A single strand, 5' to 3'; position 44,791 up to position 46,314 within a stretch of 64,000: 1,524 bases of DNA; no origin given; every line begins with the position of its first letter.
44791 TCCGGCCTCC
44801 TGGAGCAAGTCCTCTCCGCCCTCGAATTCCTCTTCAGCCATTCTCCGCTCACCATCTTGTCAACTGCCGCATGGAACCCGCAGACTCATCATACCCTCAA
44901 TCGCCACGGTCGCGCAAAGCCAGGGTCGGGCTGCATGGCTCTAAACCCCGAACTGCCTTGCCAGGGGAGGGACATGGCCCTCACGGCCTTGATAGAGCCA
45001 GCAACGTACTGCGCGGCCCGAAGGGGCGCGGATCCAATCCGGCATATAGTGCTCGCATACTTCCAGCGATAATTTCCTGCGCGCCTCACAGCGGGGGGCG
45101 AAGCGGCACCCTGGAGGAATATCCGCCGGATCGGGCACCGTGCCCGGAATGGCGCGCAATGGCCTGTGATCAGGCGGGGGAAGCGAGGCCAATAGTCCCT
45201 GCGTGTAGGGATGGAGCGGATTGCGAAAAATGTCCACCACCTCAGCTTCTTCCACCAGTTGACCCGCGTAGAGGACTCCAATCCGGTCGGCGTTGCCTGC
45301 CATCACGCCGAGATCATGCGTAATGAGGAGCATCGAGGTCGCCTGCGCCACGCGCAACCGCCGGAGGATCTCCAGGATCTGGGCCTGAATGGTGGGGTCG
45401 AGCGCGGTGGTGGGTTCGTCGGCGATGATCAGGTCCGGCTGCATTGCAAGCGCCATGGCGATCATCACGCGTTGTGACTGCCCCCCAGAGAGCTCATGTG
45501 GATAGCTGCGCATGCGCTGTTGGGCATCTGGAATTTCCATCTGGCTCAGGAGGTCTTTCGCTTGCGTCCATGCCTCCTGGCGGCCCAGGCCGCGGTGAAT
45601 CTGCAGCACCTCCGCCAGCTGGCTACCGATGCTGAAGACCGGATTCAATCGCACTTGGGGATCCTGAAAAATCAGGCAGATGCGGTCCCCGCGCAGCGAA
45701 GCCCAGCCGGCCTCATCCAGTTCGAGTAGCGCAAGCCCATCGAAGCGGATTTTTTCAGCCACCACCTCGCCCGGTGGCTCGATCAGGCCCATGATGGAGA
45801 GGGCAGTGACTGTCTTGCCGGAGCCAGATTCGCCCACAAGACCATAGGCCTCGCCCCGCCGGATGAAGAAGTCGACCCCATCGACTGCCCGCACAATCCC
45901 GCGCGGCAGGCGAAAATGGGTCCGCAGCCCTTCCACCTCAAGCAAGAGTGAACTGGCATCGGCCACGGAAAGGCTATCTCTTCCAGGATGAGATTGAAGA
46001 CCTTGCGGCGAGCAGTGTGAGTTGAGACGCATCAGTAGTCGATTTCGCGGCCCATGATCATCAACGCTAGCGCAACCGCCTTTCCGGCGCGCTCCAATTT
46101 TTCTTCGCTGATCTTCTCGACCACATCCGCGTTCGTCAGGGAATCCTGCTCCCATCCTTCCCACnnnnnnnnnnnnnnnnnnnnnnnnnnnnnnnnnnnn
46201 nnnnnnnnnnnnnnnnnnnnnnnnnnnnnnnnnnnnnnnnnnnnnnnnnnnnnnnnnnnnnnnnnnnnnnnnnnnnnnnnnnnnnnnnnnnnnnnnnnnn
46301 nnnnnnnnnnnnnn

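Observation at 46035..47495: The M28-like ectodomain appears to have lost four of the five canonical metal ligands (possible pseudo-peptidase used as a receptor)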

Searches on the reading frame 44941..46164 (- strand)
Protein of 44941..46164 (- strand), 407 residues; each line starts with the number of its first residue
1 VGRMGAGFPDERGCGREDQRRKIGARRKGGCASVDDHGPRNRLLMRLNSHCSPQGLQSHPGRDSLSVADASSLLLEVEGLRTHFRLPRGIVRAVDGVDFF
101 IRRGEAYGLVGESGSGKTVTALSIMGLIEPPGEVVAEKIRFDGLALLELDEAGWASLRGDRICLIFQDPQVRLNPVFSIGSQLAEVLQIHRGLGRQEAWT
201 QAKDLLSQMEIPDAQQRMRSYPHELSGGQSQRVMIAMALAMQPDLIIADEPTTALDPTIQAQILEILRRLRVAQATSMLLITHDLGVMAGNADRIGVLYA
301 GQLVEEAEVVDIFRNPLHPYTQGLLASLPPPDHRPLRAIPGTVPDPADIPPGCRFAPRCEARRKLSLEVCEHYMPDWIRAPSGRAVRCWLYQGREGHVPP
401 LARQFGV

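Call 3: search_protein_families(library=pfam, proteins=[window:44941-46164:-], max_evalue=0.01)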
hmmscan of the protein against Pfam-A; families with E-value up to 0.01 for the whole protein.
window:44941-46164:- (407 aa): 4 families
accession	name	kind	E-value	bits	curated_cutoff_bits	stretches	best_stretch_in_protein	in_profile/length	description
PF00005.33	ABC_tran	-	3e-26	93.1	25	1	95-253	2-137/137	ABC transporter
PF08352.17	oligo_HPY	-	8.1e-19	68.2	27.1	1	304-363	1-62/65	Oligopeptide/dipeptide transporter, C-terminal region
PF02463.25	SMC_N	-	0.00021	21.2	40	1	109-298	29-212/220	RecF/RecN/SMC N terminal domain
PF13304.12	AAA_21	-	0.00096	19.7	27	1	224-288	237-303/304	AAA domain, putative AbiEii toxin, Type IV TA system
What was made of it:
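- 44941..46032 (-): DppD/OppD-type ABC ATPase, 363 aa from the ATG that overlaps the permease stop codon (TGATG). Probably translationally coupled. Pfam ABC_tran + oligo_HPY (call 3).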

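Call 4: search_protein_families(library=ncbifam, proteins=[window:44941-46164:-], max_evalue=0.01)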
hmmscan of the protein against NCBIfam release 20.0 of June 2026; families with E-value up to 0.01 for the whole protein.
window:44941-46164:- (407 aa): 186 families (the best 25 are shown)
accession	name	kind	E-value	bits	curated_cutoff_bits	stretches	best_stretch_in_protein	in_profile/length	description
NF008246.0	PRK11022.1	equivalog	7.5e-94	314.5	541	1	74-391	3-317/326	dipeptide ABC transporter ATP-binding protein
NF007010.1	PRK09473.1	subfamily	1.5e-92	309.8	575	1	74-390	1-313/318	oligopeptide ABC transporter ATP-binding protein OppD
NF011713.0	PRK15134.1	equivalog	2e-89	300.6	834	2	72-337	3-269/529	microcin C ABC transporter ATP-binding protein YejF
NF043079.1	MMSYN1_0167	equivalog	6.5e-78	262.9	740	2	154-394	300-538/561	oligopeptide ABC transporter ATP-binding protein OppD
NF007613.0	PRK10261.1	equivalog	2.4e-76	257.5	1077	1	73-329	11-273/623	glutathione ABC transporter ATP-binding protein GsiA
TIGR02770.1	nickel_nikD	equivalog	4.9e-70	235.5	318.7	1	94-326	2-227/230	nickel import ATP-binding protein NikD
NF011674.0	PRK15093.1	equivalog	7e-70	235.7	627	1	74-366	3-305/330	putrescine export ABC transporter ATP-binding protein SapD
NF008453.0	PRK11308.1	subfamily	4.8e-65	220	408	1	71-391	9-326/334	dipeptide ABC transporter ATP-binding protein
NF047576.1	opine_ATP_CntF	equivalog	1.8e-63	214.2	385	1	94-326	20-251/264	staphylopine uptake ABC transporter ATP-binding protein CntF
NF047578.1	opine_ATP_CntD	equivalog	7.2e-63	212.3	380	1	94-327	20-252/266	staphylopine uptake ABC transporter ATP-binding protein CntD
NF011659.0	PRK15079.1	equivalog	7.6e-62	208.9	540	1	75-362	21-307/334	murein tripeptide/oligopeptide ABC transporter ATP binding protein OppF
NF043071.1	DppF_dipep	equivalog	9.9e-58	196.1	660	1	87-388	32-324/331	dipeptide ABC transporter ATP-binding subunit DppF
NF043078.1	MMSYN1_0168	equivalog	1.5e-54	185.8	800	2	220-332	489-601/649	oligopeptide ABC transporter ATP-binding protein OppF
TIGR02769.1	nickel_nikE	equivalog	2.7e-46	158.2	332.55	1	91-330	24-255/265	nickel import ATP-binding protein NikE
NF007739.0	PRK10419.1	subfamily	5.3e-42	144.2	354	1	92-312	26-239/268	nickel ABC transporter ATP-binding protein NikE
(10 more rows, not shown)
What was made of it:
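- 44941..46032 (-): NCBIfam DppD/OppD-like (call 4).
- Closest known: Canonical OppABCDF/DppABCDF peptide importers. Different: All NCBIfam equivalog scores are far below their cutoffs (call 4).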
